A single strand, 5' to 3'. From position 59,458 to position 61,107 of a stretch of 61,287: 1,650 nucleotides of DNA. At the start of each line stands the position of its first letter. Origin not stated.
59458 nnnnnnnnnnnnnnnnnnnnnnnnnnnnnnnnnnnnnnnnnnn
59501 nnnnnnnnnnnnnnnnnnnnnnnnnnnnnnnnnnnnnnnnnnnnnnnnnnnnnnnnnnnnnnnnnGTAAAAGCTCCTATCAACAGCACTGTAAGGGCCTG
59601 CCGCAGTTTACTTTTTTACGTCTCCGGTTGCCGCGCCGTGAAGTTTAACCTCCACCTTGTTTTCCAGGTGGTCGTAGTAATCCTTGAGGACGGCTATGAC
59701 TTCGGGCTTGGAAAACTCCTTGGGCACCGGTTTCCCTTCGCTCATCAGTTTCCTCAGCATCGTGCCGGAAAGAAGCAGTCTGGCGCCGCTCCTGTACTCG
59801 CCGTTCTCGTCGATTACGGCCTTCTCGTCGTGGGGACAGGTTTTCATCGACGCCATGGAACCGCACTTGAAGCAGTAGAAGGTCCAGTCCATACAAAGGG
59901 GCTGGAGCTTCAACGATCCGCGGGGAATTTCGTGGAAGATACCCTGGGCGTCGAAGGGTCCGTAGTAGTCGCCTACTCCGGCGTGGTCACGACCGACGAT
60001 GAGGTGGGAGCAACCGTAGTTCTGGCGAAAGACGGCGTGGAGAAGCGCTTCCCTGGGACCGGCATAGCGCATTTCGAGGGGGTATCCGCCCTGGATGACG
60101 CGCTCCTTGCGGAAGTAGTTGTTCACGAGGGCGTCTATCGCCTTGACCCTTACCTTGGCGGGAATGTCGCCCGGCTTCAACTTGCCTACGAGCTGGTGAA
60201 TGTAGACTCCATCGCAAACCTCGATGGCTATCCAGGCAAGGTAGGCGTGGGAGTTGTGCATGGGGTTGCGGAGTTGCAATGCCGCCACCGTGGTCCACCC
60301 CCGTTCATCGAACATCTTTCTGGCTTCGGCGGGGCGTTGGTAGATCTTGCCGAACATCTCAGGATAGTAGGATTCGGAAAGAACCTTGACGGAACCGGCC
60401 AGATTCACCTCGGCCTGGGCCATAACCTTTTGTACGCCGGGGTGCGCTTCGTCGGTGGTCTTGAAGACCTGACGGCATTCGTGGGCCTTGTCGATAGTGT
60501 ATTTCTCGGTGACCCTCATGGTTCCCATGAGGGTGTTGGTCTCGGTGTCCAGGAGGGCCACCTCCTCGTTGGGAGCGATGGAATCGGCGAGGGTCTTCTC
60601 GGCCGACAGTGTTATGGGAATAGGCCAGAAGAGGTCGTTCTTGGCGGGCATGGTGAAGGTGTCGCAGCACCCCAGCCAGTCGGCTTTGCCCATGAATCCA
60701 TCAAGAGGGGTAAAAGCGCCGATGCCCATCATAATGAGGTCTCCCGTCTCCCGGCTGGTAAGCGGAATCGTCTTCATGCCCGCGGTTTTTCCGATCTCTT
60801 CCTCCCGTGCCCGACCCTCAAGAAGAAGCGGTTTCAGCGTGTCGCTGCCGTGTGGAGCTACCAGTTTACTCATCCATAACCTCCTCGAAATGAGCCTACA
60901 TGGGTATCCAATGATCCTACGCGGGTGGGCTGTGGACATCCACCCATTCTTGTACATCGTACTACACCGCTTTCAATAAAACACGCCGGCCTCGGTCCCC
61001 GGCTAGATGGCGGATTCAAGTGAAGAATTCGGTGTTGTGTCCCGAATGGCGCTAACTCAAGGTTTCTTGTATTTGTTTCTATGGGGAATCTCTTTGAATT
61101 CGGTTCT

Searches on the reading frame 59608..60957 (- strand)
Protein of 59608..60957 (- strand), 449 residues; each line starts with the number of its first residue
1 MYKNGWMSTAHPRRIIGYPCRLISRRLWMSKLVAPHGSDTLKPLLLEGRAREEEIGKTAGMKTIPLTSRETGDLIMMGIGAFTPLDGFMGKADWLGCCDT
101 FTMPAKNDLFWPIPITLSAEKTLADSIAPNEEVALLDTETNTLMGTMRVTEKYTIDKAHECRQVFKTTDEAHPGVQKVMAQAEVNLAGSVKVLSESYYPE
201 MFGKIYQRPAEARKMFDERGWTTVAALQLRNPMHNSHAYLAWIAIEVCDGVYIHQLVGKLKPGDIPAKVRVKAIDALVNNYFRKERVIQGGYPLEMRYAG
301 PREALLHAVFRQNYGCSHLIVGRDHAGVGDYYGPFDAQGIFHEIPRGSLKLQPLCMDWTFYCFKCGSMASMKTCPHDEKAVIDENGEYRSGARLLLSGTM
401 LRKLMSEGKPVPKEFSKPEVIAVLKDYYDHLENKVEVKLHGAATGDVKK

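Call 53: search_protein_families(library=pfam, proteins=[window:59608-60957:-], max_evalue=0.0001)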
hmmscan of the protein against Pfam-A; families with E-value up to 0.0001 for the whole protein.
window:59608-60957:- (449 aa): 2 families
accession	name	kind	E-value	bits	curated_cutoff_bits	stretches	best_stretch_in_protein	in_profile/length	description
PF01747.23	ATP-sulfurylase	-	3.7e-79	265.5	24.3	1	204-426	2-211/212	ATP-sulfurylase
PF14306.12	PUA_2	-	2.5e-48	164.1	27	1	34-194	2-158/159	PUA-like domain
